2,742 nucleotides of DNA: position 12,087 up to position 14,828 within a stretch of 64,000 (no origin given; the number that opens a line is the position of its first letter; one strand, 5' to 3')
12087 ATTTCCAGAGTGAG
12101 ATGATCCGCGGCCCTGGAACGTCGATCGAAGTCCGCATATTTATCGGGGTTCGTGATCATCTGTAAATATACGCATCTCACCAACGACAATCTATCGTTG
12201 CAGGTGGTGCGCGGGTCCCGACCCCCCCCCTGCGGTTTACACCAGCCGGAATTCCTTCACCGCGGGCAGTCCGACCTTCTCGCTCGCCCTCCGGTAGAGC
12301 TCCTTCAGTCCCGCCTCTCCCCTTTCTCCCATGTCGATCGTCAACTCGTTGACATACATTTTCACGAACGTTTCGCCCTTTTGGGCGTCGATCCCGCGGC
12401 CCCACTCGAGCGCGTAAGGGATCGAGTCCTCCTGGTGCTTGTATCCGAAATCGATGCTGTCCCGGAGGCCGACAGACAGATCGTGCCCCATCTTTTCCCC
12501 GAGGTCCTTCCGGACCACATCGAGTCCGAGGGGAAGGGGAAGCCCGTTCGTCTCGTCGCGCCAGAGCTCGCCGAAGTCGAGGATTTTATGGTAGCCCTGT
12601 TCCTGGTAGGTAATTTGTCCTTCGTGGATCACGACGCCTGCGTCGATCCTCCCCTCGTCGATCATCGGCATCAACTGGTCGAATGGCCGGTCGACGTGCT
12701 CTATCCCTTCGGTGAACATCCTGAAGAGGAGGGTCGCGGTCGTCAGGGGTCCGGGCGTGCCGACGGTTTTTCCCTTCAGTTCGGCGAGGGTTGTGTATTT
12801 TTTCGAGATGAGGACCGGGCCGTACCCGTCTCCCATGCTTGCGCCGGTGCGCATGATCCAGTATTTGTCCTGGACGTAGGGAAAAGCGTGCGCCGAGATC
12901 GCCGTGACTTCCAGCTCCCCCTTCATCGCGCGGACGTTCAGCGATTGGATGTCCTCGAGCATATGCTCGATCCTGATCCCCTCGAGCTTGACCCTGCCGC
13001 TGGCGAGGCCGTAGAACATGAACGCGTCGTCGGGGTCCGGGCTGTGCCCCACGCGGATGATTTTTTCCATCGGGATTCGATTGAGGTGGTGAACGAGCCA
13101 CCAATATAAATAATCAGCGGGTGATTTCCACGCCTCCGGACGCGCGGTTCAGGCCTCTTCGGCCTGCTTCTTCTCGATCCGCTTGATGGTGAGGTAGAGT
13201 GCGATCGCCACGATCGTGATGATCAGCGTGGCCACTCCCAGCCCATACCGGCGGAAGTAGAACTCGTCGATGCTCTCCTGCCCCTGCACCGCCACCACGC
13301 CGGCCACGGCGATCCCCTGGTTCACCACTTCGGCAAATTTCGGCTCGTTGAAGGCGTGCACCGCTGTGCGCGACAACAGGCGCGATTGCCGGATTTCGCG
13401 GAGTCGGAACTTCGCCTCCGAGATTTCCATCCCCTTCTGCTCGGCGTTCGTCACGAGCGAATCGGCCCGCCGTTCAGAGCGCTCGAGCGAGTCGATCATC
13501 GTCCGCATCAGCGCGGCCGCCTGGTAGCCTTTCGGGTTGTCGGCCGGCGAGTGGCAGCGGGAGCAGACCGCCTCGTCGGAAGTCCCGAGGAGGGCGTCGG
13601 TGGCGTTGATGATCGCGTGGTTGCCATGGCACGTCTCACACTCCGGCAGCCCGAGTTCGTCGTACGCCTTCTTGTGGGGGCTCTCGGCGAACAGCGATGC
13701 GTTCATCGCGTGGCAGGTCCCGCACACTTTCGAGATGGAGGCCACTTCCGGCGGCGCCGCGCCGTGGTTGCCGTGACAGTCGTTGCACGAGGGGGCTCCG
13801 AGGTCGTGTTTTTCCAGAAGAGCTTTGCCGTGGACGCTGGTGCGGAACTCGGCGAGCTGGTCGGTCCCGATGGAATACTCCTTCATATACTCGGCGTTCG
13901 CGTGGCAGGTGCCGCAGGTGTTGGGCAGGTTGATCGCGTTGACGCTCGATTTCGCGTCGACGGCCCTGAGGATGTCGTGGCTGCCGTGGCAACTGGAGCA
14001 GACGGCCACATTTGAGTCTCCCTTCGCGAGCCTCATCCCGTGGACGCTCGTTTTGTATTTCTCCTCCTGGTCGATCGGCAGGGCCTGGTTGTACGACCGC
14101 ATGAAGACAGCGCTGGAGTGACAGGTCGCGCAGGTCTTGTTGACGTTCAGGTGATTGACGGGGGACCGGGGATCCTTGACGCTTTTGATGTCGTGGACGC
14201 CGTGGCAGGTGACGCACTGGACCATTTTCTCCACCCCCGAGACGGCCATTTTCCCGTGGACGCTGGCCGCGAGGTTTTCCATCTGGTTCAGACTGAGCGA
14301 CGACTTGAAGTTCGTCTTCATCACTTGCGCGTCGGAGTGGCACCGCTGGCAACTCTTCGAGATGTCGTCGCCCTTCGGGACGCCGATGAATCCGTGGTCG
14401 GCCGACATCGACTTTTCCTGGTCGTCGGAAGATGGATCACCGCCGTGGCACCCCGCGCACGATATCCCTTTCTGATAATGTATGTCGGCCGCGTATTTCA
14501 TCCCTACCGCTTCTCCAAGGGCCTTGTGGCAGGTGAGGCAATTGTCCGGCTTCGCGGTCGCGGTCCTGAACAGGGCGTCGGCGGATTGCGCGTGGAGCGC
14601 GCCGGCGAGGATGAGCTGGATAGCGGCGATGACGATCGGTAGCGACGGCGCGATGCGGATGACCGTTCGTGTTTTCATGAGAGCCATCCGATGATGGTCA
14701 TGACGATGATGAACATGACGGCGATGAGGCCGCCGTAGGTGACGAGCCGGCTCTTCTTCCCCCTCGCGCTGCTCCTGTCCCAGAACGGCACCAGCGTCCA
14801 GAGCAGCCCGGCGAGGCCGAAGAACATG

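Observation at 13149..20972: Compact 31-haem Rieske/cytochrome-b locus combining an ImcH-like and a CbcL-like inner-membrane cytochrome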

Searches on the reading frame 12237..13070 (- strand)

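Call 48: search_protein_families(library=pfam, proteins=[window:12237-13070:-], max_evalue=0.0001)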
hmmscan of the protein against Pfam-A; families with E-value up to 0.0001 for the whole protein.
window:12237-13070:- (277 aa): 1 family
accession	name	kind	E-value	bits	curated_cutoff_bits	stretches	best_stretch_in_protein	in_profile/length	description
PF02621.19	VitK2_biosynth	-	2.7e-72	243.7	26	1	5-264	1-252/252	Menaquinone biosynthesis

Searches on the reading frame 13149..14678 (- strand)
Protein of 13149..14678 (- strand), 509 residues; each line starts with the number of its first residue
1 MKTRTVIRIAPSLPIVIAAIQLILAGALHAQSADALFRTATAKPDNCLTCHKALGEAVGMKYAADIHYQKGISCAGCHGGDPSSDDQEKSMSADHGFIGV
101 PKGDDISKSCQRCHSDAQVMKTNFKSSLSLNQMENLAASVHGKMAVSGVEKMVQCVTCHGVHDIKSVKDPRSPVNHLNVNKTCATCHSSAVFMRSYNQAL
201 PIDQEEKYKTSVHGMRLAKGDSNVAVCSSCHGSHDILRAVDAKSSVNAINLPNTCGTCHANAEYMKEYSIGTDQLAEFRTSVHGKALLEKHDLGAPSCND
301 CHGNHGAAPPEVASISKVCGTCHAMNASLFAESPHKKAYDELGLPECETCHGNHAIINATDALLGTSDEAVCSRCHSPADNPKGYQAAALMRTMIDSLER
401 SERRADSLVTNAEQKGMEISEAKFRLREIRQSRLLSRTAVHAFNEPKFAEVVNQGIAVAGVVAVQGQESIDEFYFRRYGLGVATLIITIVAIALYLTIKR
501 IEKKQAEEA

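Call 4: search_protein_families(library=pfam, proteins=[window:13149-14678:-], max_evalue=0.01)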
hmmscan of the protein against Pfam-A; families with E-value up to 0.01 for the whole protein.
window:13149-14678:- (509 aa): 9 families
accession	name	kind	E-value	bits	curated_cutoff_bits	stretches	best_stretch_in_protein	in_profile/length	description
PF14537.11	Cytochrom_c3_2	-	1.9e-17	63.9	25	3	67-188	2-79/79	Cytochrome c3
PF09699.15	Paired_CXXCH_1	-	2.3e-15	56.4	20.6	1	346-379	8-39/41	Doubled CXXCH motif (Paired_CXXCH_1)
PF14522.11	Cytochrome_C7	-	9.5e-15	54.6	24.8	2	175-259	7-66/67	Cytochrome c7 and related cytochrome c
PF02085.21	Cytochrom_CIII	-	8.1e-09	36.2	22.9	0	41-87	43-91/101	Class III cytochrome C family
PF00684.25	DnaJ_CXXCXGXG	-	2.9e-08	34.3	32.7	0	214-266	6-55/65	DnaJ central domain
PF02335.20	Cytochrom_C552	-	3.7e-05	23.3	24.1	1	62-118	235-286/438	Cytochrome c552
PF22678.1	Cytochrom_c_NrfB-like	-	0.00039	21.3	27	1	41-86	30-73/89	Cytochrome c-type protein NrfB-like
PF13435.11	Cytochrome_C554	-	0.0034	18.7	20.8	0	41-79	45-84/84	Cytochrome c554 and c-prime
PF14116.11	YyzF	-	0.0087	16.5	27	0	247-265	30-46/48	YyzF-like protein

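Call 5: search_protein_families(library=ncbifam, proteins=[window:13149-14678:-], max_evalue=0.01)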
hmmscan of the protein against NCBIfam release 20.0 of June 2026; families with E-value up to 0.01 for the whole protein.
window:13149-14678:- (509 aa): 6 families
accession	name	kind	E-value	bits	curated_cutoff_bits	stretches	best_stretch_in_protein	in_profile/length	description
TIGR03508.1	decahem_SO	subfamily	1.4e-15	57.5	192.2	3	290-386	89-184/258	DmsE family decaheme c-type cytochrome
NF041198.1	UshA_like_PCGU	equivalog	1.4e-09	37.1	275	1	28-118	426-512/519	UshA-like (seleno)protein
TIGR04257.1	nanowire_3heme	domain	1.5e-06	28.2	40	0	223-262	25-61/75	c(7)-type cytochrome triheme domain-containing protein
TIGR04129.1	CxxH_BA5709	equivalog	0.0003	20.9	35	0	244-265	32-48/49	CxxH/CxxC protein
TIGR03153.1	cytochr_NrfH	equivalog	0.00032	20.8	134.2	0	45-78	103-133/138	cytochrome c nitrite reductase small subunit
TIGR01905.1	paired_CXXCH_1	subfamily_domain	0.0089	15.9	25.2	1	346-377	8-37/41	doubled CXXCH domain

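Call 34: search_solved_structures(query=window:13149-14678:-, max_evalue=0.01)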
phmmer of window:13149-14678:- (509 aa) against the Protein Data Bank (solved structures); distinct sequences matched with E-value up to 0.01: 7.
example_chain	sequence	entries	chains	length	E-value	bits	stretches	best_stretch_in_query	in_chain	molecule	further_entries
1fs7_A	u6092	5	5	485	0.00034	22.8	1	62-127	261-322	CYTOCHROME C NITRITE REDUCTASE | Cytochrome c-552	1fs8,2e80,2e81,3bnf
3bng_A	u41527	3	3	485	0.00037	22.6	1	62-127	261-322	Cytochrome c-552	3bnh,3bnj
1fs9_A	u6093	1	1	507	0.00041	22.5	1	62-127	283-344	CYTOCHROME C NITRITE REDUCTASE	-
6v0a_A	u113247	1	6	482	0.0007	21.8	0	64-120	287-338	Nitrite reductase (cytochrome; ammonia-forming)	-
2ozy_A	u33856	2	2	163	0.0012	21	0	30-122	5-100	Cytochrome c-type protein nrfB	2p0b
2j7a_A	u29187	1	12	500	0.0013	20.9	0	66-117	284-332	CYTOCHROME C NITRITE REDUCTASE NRFA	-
2vr0_A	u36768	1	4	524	0.0014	20.7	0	66-117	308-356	CYTOCHROME C NITRITE REDUCTASE, CATALYTIC SUBUNIT NFRA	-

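Call 50: find_homologous_proteins(query=window:13149-14678:-)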
Query window:13149-14678:- (509 aa): 4935 proteins with E <= 0.001 among 8000 candidates; the best 120 are listed.
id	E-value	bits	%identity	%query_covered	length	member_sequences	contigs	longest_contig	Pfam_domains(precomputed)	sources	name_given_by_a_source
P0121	0.0e+0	1148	100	100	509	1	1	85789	PF09699.16,PF14537.12,PF02085.22,PF00684.26,PF14522.12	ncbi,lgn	-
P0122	0.0e+0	1024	88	100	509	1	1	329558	PF09699.16,PF14537.12,PF22678.2,PF02085.22,PF00684.26,PF14522.12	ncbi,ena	-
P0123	1.8e-266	903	80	94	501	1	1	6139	PF09699.16,PF14537.12,PF22678.2,PF03264.20,PF02085.22,PF00684.26,PF14522.12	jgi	jgi:predicted CXXCH cytochrome family protein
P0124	3.2e-265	898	77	100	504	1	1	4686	PF09699.16,PF14537.12,PF22678.2,PF02085.22,PF14522.12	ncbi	-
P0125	3.0e-262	889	75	100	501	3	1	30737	PF09699.16,PF14537.12,PF22678.2,PF14522.12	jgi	jgi:predicted CXXCH cytochrome family protein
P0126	1.4e-258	877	75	100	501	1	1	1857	PF09699.16,PF14537.12,PF22678.2,PF14522.12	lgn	-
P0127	8.8e-250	848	74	94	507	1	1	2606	PF09699.16,PF14537.12,PF22678.2,PF02085.22,PF14522.12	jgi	jgi:hypothetical protein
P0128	2.2e-245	833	74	98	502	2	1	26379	PF09699.16,PF14537.12,PF22678.2,PF02085.22,PF14522.12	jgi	-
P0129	1.2e-238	811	73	94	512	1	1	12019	PF09699.16,PF14537.12,PF22678.2,PF02085.22,PF14522.12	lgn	-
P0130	2.1e-237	807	69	98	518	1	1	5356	PF09699.16,PF14537.12,PF02085.22,PF00684.26,PF14522.12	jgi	jgi:hypothetical protein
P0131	8.6e-216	735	76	82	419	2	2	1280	PF09699.16,PF14537.12,PF00684.26,PF14522.12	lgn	-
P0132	3.3e-205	701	64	92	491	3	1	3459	PF09699.16,PF14537.12,PF22678.2,PF14522.12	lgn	-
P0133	6.2e-204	696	64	92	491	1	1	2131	PF09699.16,PF14537.12,PF22678.2,PF14522.12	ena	-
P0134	7.9e-204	696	64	92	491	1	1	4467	PF09699.16,PF14537.12,PF02085.22,PF14522.12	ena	-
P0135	1.2e-203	695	64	92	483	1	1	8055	PF09699.16,PF14537.12,PF14522.12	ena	-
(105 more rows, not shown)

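Call 52: find_encoding_contigs(protein=P0121, flank=1000, max_places=3)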
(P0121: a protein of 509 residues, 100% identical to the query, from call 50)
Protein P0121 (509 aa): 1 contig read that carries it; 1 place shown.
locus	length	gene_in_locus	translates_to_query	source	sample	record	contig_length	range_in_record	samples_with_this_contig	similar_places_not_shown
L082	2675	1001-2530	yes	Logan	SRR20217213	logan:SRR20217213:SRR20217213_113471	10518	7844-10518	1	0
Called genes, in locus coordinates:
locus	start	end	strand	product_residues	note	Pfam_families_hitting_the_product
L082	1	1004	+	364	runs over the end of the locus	PF00033:Cytochrome_B, PF13631:Cytochrom_B_N_2, PF00032:Cytochrom_B_C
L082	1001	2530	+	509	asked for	PF02085:Cytochrom_CIII (faint), PF09699:Paired_CXXCH_1 (faint), PF00684:DnaJ_CXXCXGXG (faint), PF14522:Cytochrome_C7 (faint), PF14537:Cytochrom_c3_2 (weak)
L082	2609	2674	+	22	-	?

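Call 58: predict_structure(alignment_id=A1)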
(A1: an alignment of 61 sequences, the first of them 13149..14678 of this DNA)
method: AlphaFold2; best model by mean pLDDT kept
length: 509 residues; sequences in the alignment: 61
mean_pLDDT: 86.1   pTM: 0.73
mean pLDDT of the five models: 86.1, 83.4, 82.8, 70.3, 65.2
residues with pLDDT >= 90: 221; 70-90: 247; 50-70: 28; < 50: 13
segments of 3 or more residues with pLDDT < 50: 1-11
pLDDT, mean of each block of 10 residues (from residue 1): 45 71 73 70 85 89 91 90 90 90 86 85 85 84 74 86 90 93 85 74 78 87 90 88 90 90 86 91 93 87 58 67 85 89 86 81 87 92 93 95 98 96 96 91 91 98 98 92 94 97 92
secondary structure, 60 per line:
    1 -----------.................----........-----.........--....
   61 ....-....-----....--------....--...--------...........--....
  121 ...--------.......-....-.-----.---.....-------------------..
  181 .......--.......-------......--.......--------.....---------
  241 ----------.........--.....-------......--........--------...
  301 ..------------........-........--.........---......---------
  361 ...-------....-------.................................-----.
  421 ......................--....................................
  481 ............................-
elements in order: H12-28 H33-40 H46-54 H57-64 H66-69 H75-78 H87-90 H104-114 H117-123 H132-138 H140-143 H155-159 H179-187 H190-196 H204-209 H212-218 H227-231 H251-259 H262-266 H274-279 H282-289 H298-302 H315-322 H324-331 H334-342 H346-351 H371-374 H382-414 H420-442 H445-508

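Call 60: fold_search(model_id=the predicted structure, library=pdb)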
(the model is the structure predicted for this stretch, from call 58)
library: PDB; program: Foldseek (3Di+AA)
matches with E <= 10: 64; with E <= 0.001: 1
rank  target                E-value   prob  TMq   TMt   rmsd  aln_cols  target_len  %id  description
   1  6t5e                  9.4e-04  1.00  0.36  0.40  12.2       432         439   15  Hydroxylamine Oxidoreductase from Brocadia fulgida (released 2020-11-18)
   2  4n4j                  2.1e-03  1.00  0.36  0.37   7.0       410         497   15  Kuenenia stuttgartiensis hydroxylamine oxidoreductase (released 2013-12-11)
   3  4n4m                  3.4e-03  1.00  0.37  0.38   6.6       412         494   15  Kuenenia stuttgartiensis hydroxylamine oxidoreductase soaked in phenyl hydrazine (released 2013-12-11)
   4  3f29_A                3.8e-01  0.15  0.15  0.14  23.9       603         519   13  Structure of the Thioalkalivibrio nitratireducens cytochrome c nitrite reductase in complex with sulfite (released 2008-12-09)
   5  3mmo_A                7.2e-01  0.90  0.18  0.17   8.3       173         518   16  Structure of the Thioalkalivibrio nitratireducens cytochrome c nitrite reductase in complex with cyanide (released 2010-09-29)
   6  3rkh_A                7.6e-01  0.91  0.18  0.18   8.1       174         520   16  Structure of the Thioalkalivibrio nitratireducens cytochrome c nitrite reductase in a complex with nitrite (full occup (released 2011-06-15)
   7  2ot4_A                7.6e-01  0.72  0.14  0.14  12.0       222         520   15  Structure of a hexameric multiheme c nitrite reductase from the extremophile bacterium Thiolkalivibrio nitratireducens (released 2008-04-08)
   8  3sxq_B                8.6e-01  0.10  0.14  0.14  23.5       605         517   12  Structure of a hexameric multiheme c nitrite reductase from the extremophile bacterium Thiolkalivibrio paradoxus (released 2012-09-26)
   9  3f29_B                9.0e-01  0.87  0.18  0.17   8.5       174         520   14  Structure of the Thioalkalivibrio nitratireducens cytochrome c nitrite reductase in complex with sulfite (released 2008-12-09)
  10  7uni_C                1.2e+00  0.38  0.16  0.31  17.7       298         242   11  De novo designed chlorophyll dimer protein with Zn pheophorbide a methyl ester, SP2-ZnPPaM (released 2023-04-19)
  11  4wjy_A                1.2e+00  0.21  0.18  0.20  17.9       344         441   13  Esherichia coli nitrite reductase NrfA H264N (released 2015-03-11)
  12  7uni_D                2.0e+00  0.21  0.15  0.30  17.7       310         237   11  De novo designed chlorophyll dimer protein with Zn pheophorbide a methyl ester, SP2-ZnPPaM (released 2023-04-19)
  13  7unh_A                2.1e+00  0.21  0.16  0.30  17.4       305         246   11  De novo designed chlorophyll dimer protein in apo state, SP2 (released 2023-04-19)
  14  6tz4_02               3.0e+00  0.44  0.11  0.27  14.5       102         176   14  CryoEM reconstruction of membrane-bound ESCRT-III filament composed of CHMP1B+IST1 (right-handed) (released 2020-04-08)
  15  7uni_B                3.1e+00  0.18  0.15  0.30  17.7       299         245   10  De novo designed chlorophyll dimer protein with Zn pheophorbide a methyl ester, SP2-ZnPPaM (released 2023-04-19)
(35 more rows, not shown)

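Call 98: search_solved_structures(query=A1, max_evalue=0.001)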
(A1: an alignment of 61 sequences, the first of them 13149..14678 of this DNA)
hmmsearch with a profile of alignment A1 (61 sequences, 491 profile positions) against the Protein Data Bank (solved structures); distinct sequences matched with E-value up to 0.001: 14.
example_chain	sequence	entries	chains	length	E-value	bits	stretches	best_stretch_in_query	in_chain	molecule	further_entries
2j7a_A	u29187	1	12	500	0.00038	22.5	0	42-106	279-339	CYTOCHROME C NITRITE REDUCTASE NRFA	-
2vr0_A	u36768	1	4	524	0.00044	22.3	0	42-106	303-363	CYTOCHROME C NITRITE REDUCTASE, CATALYTIC SUBUNIT NFRA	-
3ubr_A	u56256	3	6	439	0.00046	22.3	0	41-100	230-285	Cytochrome c-552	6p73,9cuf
2ozy_A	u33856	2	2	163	0.00057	22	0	21-104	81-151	Cytochrome c-type protein nrfB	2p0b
4q0t_A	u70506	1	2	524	0.00059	21.9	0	35-99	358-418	Eight-heme nitrite reductase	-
2zo5_A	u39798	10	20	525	0.00059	21.9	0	35-99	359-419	Eight-heme nitrite reductase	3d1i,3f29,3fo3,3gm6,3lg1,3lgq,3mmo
2ot4_A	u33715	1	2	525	0.00059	21.9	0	35-99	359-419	Eight-heme nitrite reductase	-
1fs9_A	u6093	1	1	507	0.00069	21.7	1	41-101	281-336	CYTOCHROME C NITRITE REDUCTASE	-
3bng_A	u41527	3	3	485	0.00075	21.6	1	41-101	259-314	Cytochrome c-552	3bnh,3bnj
1fs7_A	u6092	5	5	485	0.00082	21.4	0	41-101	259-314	CYTOCHROME C NITRITE REDUCTASE | Cytochrome c-552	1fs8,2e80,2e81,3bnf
3owm_A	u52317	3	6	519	0.00085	21.4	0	35-99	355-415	Eight-heme nitrite reductase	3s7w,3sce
4q4u_A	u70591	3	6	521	0.00085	21.4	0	35-99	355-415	Eight-heme nitrite reductase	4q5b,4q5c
3rkh_A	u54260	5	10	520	0.00085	21.4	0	35-99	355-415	Eight-heme nitrite reductase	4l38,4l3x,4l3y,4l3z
3uu9_A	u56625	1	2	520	0.00086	21.4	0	35-99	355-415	Eight-heme nitrite reductase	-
